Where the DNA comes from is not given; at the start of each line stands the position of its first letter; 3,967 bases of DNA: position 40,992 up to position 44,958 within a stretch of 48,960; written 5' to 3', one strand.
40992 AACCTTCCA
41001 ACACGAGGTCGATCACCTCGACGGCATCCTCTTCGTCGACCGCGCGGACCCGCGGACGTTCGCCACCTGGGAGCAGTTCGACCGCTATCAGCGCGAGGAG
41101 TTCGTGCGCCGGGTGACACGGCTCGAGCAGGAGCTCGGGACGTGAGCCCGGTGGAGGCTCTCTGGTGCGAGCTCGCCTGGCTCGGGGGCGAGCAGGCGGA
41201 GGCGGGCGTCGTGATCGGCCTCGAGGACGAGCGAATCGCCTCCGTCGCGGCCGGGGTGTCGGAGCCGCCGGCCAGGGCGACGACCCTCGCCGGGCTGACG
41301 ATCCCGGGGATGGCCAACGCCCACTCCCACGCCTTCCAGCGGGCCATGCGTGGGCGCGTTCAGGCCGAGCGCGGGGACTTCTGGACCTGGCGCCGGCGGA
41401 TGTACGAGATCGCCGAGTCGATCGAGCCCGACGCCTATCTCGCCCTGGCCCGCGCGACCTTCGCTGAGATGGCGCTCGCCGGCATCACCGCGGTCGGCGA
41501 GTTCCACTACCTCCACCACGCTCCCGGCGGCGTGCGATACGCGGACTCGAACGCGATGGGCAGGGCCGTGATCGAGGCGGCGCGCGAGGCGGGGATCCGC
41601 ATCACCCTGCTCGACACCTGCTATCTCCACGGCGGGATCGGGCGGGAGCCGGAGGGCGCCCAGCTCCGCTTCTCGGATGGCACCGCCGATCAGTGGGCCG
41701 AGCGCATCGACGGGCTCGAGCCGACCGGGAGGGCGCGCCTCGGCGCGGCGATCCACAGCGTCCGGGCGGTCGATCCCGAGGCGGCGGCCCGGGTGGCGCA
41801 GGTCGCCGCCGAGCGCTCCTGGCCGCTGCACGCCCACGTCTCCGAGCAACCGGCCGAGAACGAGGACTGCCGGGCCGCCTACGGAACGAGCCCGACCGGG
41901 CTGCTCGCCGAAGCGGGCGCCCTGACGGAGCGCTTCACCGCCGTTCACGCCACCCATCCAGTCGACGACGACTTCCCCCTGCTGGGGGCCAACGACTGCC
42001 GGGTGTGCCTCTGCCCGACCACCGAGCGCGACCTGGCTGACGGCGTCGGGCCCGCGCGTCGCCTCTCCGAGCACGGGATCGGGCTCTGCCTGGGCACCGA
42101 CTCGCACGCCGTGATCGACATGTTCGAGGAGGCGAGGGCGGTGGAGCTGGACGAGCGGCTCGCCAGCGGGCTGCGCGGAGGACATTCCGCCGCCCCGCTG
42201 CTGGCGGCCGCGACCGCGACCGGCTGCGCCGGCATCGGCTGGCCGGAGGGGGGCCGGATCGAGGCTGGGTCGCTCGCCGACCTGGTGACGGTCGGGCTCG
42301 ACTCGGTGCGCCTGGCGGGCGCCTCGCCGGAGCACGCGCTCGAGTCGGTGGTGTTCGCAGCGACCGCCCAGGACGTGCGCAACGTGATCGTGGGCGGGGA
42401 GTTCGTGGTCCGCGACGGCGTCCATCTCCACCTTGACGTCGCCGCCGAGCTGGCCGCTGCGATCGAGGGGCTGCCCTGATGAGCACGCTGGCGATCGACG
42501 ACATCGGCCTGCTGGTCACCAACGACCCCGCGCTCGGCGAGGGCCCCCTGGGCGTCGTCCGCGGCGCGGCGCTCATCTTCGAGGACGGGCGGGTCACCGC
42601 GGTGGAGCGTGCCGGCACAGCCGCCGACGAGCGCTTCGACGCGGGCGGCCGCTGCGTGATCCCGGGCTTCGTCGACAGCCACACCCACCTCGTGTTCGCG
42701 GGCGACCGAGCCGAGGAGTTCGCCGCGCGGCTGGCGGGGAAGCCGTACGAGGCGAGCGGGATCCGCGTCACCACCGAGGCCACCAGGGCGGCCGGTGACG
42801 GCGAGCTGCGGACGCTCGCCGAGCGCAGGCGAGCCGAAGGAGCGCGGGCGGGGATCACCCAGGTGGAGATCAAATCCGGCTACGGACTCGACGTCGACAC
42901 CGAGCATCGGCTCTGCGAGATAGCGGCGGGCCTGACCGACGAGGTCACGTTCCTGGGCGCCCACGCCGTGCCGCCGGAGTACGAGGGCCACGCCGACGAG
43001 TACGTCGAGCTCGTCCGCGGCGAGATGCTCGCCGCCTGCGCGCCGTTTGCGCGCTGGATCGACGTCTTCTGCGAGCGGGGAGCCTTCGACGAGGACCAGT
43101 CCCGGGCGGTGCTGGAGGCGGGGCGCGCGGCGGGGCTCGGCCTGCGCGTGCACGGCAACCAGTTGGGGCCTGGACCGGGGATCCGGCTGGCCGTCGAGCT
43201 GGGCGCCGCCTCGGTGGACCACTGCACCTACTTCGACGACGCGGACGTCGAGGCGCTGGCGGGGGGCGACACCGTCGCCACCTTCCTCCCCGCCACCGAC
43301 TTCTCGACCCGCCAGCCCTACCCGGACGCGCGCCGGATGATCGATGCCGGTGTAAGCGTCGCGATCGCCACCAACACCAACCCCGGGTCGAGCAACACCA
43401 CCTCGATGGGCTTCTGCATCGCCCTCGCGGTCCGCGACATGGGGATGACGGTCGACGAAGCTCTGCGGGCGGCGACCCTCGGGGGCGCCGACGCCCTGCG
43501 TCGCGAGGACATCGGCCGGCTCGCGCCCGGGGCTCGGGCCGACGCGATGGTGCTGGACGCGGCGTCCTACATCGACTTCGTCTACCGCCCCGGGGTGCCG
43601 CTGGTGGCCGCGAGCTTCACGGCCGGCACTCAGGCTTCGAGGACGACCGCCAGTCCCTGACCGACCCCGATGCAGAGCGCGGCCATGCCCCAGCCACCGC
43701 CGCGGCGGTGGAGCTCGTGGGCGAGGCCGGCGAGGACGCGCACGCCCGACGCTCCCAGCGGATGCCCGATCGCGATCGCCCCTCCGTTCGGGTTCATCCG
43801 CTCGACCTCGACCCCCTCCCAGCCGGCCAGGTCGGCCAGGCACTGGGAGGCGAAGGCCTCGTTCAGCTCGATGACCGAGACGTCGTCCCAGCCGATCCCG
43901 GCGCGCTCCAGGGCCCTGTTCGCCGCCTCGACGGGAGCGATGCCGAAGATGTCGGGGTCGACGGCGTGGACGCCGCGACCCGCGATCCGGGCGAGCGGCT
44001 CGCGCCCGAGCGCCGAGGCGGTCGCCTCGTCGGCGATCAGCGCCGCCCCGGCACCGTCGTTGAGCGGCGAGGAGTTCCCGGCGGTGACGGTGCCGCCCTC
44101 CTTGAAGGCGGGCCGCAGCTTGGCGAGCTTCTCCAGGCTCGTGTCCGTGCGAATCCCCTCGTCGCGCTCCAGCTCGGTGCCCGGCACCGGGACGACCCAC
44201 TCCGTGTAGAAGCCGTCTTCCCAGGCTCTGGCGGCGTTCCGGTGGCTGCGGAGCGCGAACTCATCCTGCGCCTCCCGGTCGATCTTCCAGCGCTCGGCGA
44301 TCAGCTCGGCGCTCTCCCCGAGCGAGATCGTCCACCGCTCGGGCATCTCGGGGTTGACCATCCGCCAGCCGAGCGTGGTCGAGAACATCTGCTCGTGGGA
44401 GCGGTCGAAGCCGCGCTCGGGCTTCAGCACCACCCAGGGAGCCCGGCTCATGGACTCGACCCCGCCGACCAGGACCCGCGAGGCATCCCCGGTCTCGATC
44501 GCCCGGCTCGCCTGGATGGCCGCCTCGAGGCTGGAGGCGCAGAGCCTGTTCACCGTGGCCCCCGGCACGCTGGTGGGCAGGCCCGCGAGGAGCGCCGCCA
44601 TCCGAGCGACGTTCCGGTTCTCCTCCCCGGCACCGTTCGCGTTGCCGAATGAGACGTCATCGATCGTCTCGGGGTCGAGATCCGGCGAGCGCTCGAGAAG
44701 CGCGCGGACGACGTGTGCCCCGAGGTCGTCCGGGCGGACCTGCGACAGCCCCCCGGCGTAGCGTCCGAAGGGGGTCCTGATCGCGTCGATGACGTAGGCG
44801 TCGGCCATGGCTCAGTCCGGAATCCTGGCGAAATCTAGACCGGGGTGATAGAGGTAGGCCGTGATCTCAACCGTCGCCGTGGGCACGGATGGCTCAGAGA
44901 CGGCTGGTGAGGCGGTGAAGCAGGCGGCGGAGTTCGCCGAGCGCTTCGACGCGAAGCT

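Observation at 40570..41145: Peptide-deformylase homolog translationally coupled inside hutH-hutU-def-hutF-hutI, in the slot where hutG is missing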

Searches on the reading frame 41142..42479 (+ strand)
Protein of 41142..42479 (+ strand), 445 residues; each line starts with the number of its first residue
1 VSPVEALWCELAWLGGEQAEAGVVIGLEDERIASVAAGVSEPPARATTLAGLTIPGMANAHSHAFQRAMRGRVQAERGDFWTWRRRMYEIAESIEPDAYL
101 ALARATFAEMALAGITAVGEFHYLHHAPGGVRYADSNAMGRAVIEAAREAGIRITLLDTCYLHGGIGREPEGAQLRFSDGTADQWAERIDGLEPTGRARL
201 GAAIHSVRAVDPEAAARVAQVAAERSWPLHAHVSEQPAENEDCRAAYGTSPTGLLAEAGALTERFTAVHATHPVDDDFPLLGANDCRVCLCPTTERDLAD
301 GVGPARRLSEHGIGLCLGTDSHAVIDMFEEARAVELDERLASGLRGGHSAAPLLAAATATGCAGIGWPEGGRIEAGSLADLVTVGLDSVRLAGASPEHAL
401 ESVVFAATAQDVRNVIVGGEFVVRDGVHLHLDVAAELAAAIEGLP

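Call 3: search_protein_families(library=pfam, proteins=[window:41142-42479:+])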
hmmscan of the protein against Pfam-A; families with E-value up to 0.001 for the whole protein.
window:41142-42479:+ (445 aa): 1 family
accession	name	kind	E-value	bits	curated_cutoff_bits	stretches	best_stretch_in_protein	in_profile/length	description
PF01979.26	Amidohydro_1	-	1.1e-43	150.3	25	1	54-422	3-345/345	Amidohydrolase family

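Call 4: search_protein_families(library=ncbifam, proteins=[window:41142-42479:+])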
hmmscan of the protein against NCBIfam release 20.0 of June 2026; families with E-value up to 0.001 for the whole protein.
window:41142-42479:+ (445 aa): 24 families
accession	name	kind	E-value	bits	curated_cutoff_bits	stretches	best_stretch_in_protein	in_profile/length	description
NF006681.0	PRK09229.1-2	equivalog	5.5e-185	615.4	362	1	6-443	5-446/451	formimidoylglutamate deiminase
TIGR02022.1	hutF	equivalog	4.4e-136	454.2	413.05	1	5-432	2-440/455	formimidoylglutamate deiminase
NF006684.0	PRK09229.1-5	equivalog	2.8e-99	333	525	1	6-434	3-442/456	formimidoylglutamate deiminase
NF006683.0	PRK09229.1-4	equivalog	3e-80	270.3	654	1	5-433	8-443/457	formimidoylglutamate deiminase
NF006682.0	PRK09229.1-3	equivalog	1.1e-76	258.3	637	1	30-432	27-439/454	formimidoylglutamate deiminase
NF006680.0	PRK09229.1-1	equivalog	1e-67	228.9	810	1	35-430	36-443/460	formimidoylglutamate deiminase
NF006055.0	PRK08203.1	equivalog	3.2e-46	157.8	532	1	18-436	24-439/455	8-oxoguanine deaminase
NF006549.0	PRK09045.1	equivalog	2.4e-36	125.3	540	1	51-435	63-427/444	TRZ/ATZ family hydrolase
NF009059.0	PRK12393.1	equivalog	6.5e-35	120.7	543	1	17-440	23-448/460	amidohydrolase family protein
NF005557.0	PRK07228.1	equivalog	2.2e-32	112.3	522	1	27-435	26-425/445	5'-deoxyadenosine deaminase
NF004701.0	PRK06038.1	equivalog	4e-30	104.9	609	1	22-433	24-412/432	N-ethylammeline chlorohydrolase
NF004801.0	PRK06151.1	subfamily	1.4e-26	93.5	416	1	74-435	81-450/491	chlorohydrolase family protein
NF006056.0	PRK08204.1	subfamily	9.6e-26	90.5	391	1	27-439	29-432/449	hypothetical protein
NF006252.0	PRK08393.1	equivalog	5e-25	88.4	617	1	27-432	25-408/424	N-ethylammeline chlorohydrolase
NF012037.0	PRK15493.1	equivalog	3.2e-22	78.9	779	1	53-432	57-418/435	bifunctional S-methyl-5'-thioadenosine deaminase/S-adenosylhomocysteine deaminase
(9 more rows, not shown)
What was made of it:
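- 41142..42479 (+): hutF, formimidoylglutamate deiminase (step 4; it produces N-formylglutamate). Its GTG start overlaps the def stop (GTGA, 41142-41145). NF006681 615 bits, cutoff 362; TIGR02022 454 vs 413 (call 4).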

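Call 28: search_dna_similar(query=window:41142-42476:+, collection=plasmids, mode=protein, max_rows=25, rows=spread, max_evalue=1e-30)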
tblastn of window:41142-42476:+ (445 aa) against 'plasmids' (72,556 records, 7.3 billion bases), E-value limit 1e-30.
Records with a match: 528; places in all: 532; records where one place covers at least 80% of the query: 457.
Best place of each record, by identity: <60% 528.
By first word of the organism name: Klebsiella 222; Rhizobium 137; Pseudosulfitobacter 42; Azospirillum 14; Enterobacter 14; Escherichia 13; Agrobacterium 11; Raoultella 10; Sinorhizobium 6; Paracoccus 5; and 38 more.
By predicted mobility (MOB-suite, as given by PLSDB): non-mobilizable 309; conjugative 124; mobilizable 95.
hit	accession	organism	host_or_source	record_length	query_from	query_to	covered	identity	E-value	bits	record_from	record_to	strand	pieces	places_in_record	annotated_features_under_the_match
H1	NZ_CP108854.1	Streptomyces sp. NBC_00841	-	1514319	1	441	99%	55.8%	2e-120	394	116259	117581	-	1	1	record has no annotation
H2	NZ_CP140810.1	Rhizobium beringeri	Trifolium pratense,whole organism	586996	20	444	96%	36.3%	4e-47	181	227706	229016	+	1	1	formimidoylglutamate deiminase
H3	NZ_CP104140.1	Rhizobium sp. WSM1274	Vicia sp.,cell culture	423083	20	442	95%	35.6%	6e-47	181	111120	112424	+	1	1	formimidoylglutamate deiminase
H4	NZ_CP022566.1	Rhizobium leguminosarum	Root nodule,Pisum sativum root-nodule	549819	20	440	95%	35.3%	4e-44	172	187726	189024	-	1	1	formimidoylglutamate deiminase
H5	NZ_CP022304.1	Thalassococcus sp. S3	-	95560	23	432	92%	35.4%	3e-50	190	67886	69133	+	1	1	formimidoylglutamate deiminase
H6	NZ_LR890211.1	Klebsiella pneumoniae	Homo sapiens,urine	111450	7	425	94%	33.6%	5e-48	184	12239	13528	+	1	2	formimidoylglutamate deiminase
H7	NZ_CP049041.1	Pseudohalocynthiibacter aestuariivivens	pure culutre,Seawater recirculating ...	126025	23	429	91%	33.7%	4e-44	172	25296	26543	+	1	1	formimidoylglutamate deiminase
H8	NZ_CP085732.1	Klebsiella pneumoniae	Homo sapiens,urine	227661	22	430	92%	31.9%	8e-52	195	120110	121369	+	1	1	formimidoylglutamate deiminase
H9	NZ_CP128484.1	Klebsiella pneumoniae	Laying hen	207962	22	428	91%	32.1%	1e-53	200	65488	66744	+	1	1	formimidoylglutamate deiminase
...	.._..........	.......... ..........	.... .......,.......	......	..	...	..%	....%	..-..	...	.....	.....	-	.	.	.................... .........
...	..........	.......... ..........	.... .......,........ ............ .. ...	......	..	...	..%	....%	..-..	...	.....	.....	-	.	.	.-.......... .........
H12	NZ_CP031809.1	Klebsiella pneumoniae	Homo sapiens,urine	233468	22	428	91%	32.1%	1e-53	200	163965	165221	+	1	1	formimidoylglutamate deiminase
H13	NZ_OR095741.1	Klebsiella pneumoniae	-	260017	22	428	91%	32.1%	1e-53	200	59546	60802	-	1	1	formimidoylglutamate deiminase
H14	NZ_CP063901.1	Klebsiella quasipneumoniae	Human fecal samples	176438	22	428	91%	32.1%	1e-52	197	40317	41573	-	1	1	formimidoylglutamate deiminase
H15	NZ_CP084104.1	Klebsiella pneumoniae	Homo sapiens,sputum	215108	22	428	91%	31.8%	2e-52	196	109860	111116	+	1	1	formimidoylglutamate deiminase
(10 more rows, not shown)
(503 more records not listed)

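Call 29: get_annotated_region(hit=H1, flank=7000)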
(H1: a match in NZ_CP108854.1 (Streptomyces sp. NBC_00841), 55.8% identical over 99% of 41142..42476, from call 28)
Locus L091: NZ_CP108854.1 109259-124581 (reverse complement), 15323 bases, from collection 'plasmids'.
description: Streptomyces sp. NBC_00841 plasmid unnamed1
organism: Streptomyces sp. NBC_00841 (NCBI taxid 2975847)
taxonomy: Bacteria; Actinomycetota; Actinomycetes; Kitasatosporales; Streptomycetaceae; Streptomyces; Streptomyces sp. NBC 00841
host: -; source: -; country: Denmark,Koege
typing (MOB-suite, as given by PLSDB): mobilizable; relaxase MOBF,MOBP,MOBP
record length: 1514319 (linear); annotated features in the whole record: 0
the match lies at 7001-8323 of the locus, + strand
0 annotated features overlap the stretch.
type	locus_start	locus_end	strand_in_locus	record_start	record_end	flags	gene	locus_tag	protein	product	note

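Call 30: get_annotated_region(hit=H2, flank=8000)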
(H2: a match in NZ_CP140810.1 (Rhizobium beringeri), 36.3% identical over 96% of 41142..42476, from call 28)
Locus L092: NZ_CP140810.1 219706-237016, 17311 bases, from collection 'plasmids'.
description: Rhizobium beringeri strain TP6 plasmid pRlX3, complete sequence
organism: Rhizobium beringeri (NCBI taxid 3019934)
taxonomy: Bacteria; Pseudomonadota; Alphaproteobacteria; Hyphomicrobiales; Rhizobiaceae; Rhizobium; Rhizobium beringeri
host: -; source: Trifolium pratense,whole organism; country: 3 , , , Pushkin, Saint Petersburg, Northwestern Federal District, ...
typing (MOB-suite, as given by PLSDB): conjugative; relaxase MOBQ; mating-pair formation MPF_T
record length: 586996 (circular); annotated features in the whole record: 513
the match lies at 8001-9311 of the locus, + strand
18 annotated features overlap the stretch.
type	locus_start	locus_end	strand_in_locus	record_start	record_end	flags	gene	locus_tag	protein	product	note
CDS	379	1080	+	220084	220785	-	-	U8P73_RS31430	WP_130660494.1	DUF899 family protein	-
CDS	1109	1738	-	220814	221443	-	-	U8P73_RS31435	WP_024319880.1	J domain-containing protein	GO:0006457 - protein folding [Evidence IEA]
CDS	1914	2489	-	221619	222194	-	-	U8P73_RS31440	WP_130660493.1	HutD family protein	-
CDS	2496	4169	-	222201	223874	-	hutU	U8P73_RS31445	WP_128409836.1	urocanate hydratase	GO:0006548 - histidine catabolic process [Evidence IEA]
CDS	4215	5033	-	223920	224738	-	hutG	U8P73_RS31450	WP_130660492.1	N-formylglutamate deformylase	GO:0019557 - histidine catabolic process to glutamate and formate [Evidence IEA]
CDS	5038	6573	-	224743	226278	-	hutH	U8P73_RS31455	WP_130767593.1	histidine ammonia-lyase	GO:0006548 - histidine catabolic process [Evidence IEA]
CDS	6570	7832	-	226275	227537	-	hutI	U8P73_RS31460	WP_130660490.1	imidazolonepropionase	GO:0006548 - histidine catabolic process [Evidence IEA]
CDS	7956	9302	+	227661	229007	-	-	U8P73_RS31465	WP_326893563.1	formimidoylglutamate deiminase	-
CDS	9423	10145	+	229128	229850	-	hutC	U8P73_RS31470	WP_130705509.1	histidine utilization repressor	GO:0006355 - regulation of DNA-templated transcription [Evidence IEA]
CDS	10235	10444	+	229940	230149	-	-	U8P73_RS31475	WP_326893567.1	hypothetical protein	-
CDS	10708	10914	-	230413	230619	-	-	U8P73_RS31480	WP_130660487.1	hypothetical protein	-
CDS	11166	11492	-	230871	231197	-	-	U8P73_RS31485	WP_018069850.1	hypothetical protein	-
CDS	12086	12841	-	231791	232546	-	hutC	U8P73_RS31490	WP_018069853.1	histidine utilization repressor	GO:0006355 - regulation of DNA-templated transcription [Evidence IEA]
CDS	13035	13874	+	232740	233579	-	-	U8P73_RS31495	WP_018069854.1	transporter substrate-binding domain-containing protein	-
CDS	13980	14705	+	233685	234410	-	-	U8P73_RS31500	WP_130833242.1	ABC transporter permease subunit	GO:0015837 - amine transport [Evidence IEA]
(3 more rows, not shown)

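Call 31: get_annotated_region(hit=H9, flank=8000)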
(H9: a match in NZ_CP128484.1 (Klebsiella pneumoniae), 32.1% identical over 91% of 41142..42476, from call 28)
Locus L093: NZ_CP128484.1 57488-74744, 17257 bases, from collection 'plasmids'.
description: Klebsiella pneumoniae strain YZEF2-2C plasmid pYZEF2-2C_tmex, complete sequence
organism: Klebsiella pneumoniae (NCBI taxid 573)
taxonomy: Bacteria; Pseudomonadota; Gammaproteobacteria; Enterobacterales; Enterobacteriaceae; Klebsiella; Klebsiella pneumoniae
host: -; source: Laying hen; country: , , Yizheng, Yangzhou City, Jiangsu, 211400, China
typing (MOB-suite, as given by PLSDB): non-mobilizable; replicon IncFIB,IncHI1B
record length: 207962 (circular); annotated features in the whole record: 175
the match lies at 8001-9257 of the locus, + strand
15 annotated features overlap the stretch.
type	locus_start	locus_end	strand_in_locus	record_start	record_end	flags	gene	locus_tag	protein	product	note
CDS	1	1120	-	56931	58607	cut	hutU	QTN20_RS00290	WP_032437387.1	urocanate hydratase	GO:0006548 - histidine catabolic process [Evidence IEA]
CDS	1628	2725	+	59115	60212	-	-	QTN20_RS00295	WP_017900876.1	ATP-binding cassette domain-containing protein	-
CDS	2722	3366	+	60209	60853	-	-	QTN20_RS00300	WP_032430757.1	ABC transporter permease subunit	GO:0055085 - transmembrane transport [Evidence IEA]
CDS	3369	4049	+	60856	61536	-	-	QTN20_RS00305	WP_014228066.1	ABC transporter permease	-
CDS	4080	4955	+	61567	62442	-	-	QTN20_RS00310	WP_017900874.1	ABC transporter substrate-binding protein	-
CDS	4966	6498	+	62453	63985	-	-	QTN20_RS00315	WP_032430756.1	aromatic amino acid ammonia-lyase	-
CDS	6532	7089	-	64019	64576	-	-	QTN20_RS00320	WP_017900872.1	HutD family protein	-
CDS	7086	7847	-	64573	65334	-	hutC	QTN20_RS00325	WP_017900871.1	histidine utilization repressor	GO:0006355 - regulation of DNA-templated transcription [Evidence IEA]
CDS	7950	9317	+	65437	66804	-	-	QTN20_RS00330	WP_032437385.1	formimidoylglutamate deiminase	-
CDS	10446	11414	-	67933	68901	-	-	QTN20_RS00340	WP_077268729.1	IS5 family transposase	-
CDS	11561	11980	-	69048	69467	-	-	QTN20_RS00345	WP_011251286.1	helix-turn-helix domain-containing protein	-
CDS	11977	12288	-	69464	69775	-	-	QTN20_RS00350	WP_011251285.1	type II toxin-antitoxin system HigB family toxin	-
CDS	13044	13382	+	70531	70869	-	-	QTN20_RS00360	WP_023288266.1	transposase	GO:0006313 - DNA transposition [Evidence IEA]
CDS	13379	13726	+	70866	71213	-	tnpB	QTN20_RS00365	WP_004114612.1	IS66 family insertion sequence element accessory protein TnpB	-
CDS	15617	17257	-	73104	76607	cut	-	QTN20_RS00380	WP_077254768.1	AAA domain-containing protein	-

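Call 35: search_protein_families(library=pfam, proteins=[L091:8860-10086:+], max_evalue=0.00001)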
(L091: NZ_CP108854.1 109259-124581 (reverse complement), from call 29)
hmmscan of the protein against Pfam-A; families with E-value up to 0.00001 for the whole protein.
L091:8860-10086:+ (408 aa): 3 families
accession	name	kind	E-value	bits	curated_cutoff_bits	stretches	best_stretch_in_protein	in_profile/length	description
PF01610.23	DDE_Tnp_ISL3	-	9.6e-72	242.1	23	1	150-389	1-238/240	Transposase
PF13542.12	HTH_Tnp_ISL3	-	3.7e-13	49.2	27.4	1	85-134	2-51/51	Helix-turn-helix domain of transposase family ISL3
PF14690.11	Zn_ribbon_ISL3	-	8.9e-10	39.3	25.5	1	33-79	2-47/47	zinc-finger of transposase IS204/IS1001/IS1096/IS1165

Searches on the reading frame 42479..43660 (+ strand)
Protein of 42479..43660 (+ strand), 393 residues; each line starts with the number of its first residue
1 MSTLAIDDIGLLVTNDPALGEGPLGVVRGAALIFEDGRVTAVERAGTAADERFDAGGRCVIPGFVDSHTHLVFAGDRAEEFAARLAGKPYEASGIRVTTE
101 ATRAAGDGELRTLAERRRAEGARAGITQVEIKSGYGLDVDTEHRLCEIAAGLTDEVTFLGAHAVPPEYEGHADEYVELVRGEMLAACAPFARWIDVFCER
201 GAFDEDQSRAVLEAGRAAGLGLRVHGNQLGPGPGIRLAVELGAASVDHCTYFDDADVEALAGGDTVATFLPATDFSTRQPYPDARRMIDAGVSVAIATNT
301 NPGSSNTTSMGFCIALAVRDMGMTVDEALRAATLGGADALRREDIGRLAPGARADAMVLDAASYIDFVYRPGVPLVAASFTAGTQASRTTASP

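Call 3: search_protein_families(library=pfam, proteins=[window:42479-43660:+])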
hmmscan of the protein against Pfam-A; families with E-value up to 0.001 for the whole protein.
window:42479-43660:+ (393 aa): 2 families
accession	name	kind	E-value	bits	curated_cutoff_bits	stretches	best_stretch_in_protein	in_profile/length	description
PF01979.26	Amidohydro_1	-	4.5e-18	66.1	25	1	60-364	2-321/345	Amidohydrolase family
PF07969.17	Amidohydro_3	-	3.9e-15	56.7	29.7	2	245-361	309-446/472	Amidohydrolase family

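Call 4: search_protein_families(library=ncbifam, proteins=[window:42479-43660:+])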
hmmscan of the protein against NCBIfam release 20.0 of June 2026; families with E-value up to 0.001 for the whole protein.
window:42479-43660:+ (393 aa): 49 families (the best 25 are shown)
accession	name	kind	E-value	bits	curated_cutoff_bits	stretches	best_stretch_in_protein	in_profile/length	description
TIGR01224.1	hutI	equivalog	2.6e-101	339.2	298.15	1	31-384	5-376/377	imidazolonepropionase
NF006055.0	PRK08203.1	equivalog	1.8e-17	63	532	2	247-363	272-394/455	8-oxoguanine deaminase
NF004801.0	PRK06151.1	subfamily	2.3e-15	56.4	416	1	283-362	322-404/491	chlorohydrolase family protein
NF051886.1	XaaProDiPepCaul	equivalog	3.3e-15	56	500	2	285-359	301-373/398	Xaa-Pro dipeptidase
TIGR02967.1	guan_deamin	equivalog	8e-15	54.7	375.4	1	247-362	244-363/401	guanine deaminase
NF006056.0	PRK08204.1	subfamily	2.9e-14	52.7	391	2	25-71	20-67/449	hypothetical protein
NF006689.0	PRK09237.1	equivalog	3.5e-13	48.9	371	2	32-75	25-70/383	amidohydrolase/deacetylase family metallohydrolase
NF006679.0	PRK09228.1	subfamily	5.7e-13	48.4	351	1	246-362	268-388/433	guanine deaminase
NF005557.0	PRK07228.1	equivalog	7.9e-12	44.6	522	1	247-362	254-377/445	5'-deoxyadenosine deaminase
NF011989.0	PRK15446.2-5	equivalog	9e-10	37.8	565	1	315-363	314-362/385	alpha-D-ribose 1-methylphosphonate 5-triphosphate diphosphatase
TIGR02318.1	phosphono_phnM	equivalog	9.6e-10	37.9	390.55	1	26-70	13-56/376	phosphonate metabolism protein PhnM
NF006681.0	PRK09229.1-2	equivalog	9.6e-10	37.8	362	1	246-383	269-410/451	formimidoylglutamate deiminase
NF004701.0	PRK06038.1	equivalog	7.9e-09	34.7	609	1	27-72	21-67/432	N-ethylammeline chlorohydrolase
NF004636.0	PRK05985.1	subfamily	1e-08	34.5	408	1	31-76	19-68/398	amidohydrolase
NF006252.0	PRK08393.1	equivalog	1.1e-08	34.6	617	1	23-71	15-63/424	N-ethylammeline chlorohydrolase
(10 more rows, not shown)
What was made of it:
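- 42479..43660 (+): hutI, imidazolonepropionase (step 3). Its ATG overlaps the hutF stop by 1 nt (TGATG). TIGR01224 339 bits, cutoff 298 (call 4).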

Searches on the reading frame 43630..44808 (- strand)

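Call 3: search_protein_families(library=pfam, proteins=[window:43630-44808:-])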
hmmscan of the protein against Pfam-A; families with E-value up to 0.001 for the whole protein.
window:43630-44808:- (392 aa): 5 families
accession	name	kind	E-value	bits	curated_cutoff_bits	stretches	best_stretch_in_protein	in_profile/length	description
PF00108.29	Thiolase_N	-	4.4e-70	236.5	26.4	1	5-261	2-259/260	Thiolase, N-terminal domain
PF02803.24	Thiolase_C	-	1.8e-39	134.6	27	1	270-391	2-122/123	Thiolase, C-terminal domain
PF00109.32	ketoacyl-synt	-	2.1e-05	24.7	20.8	1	85-122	169-206/252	Beta-ketoacyl synthase, N-terminal domain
PF22691.2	Thiolase_C_1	-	0.00018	21.7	28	0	286-325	14-53/144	Thiolase C-terminal domain-like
PF08545.16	ACP_syn_III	-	0.00028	21.1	24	0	86-122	3-39/80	3-Oxoacyl-[acyl-carrier-protein (ACP)] synthase III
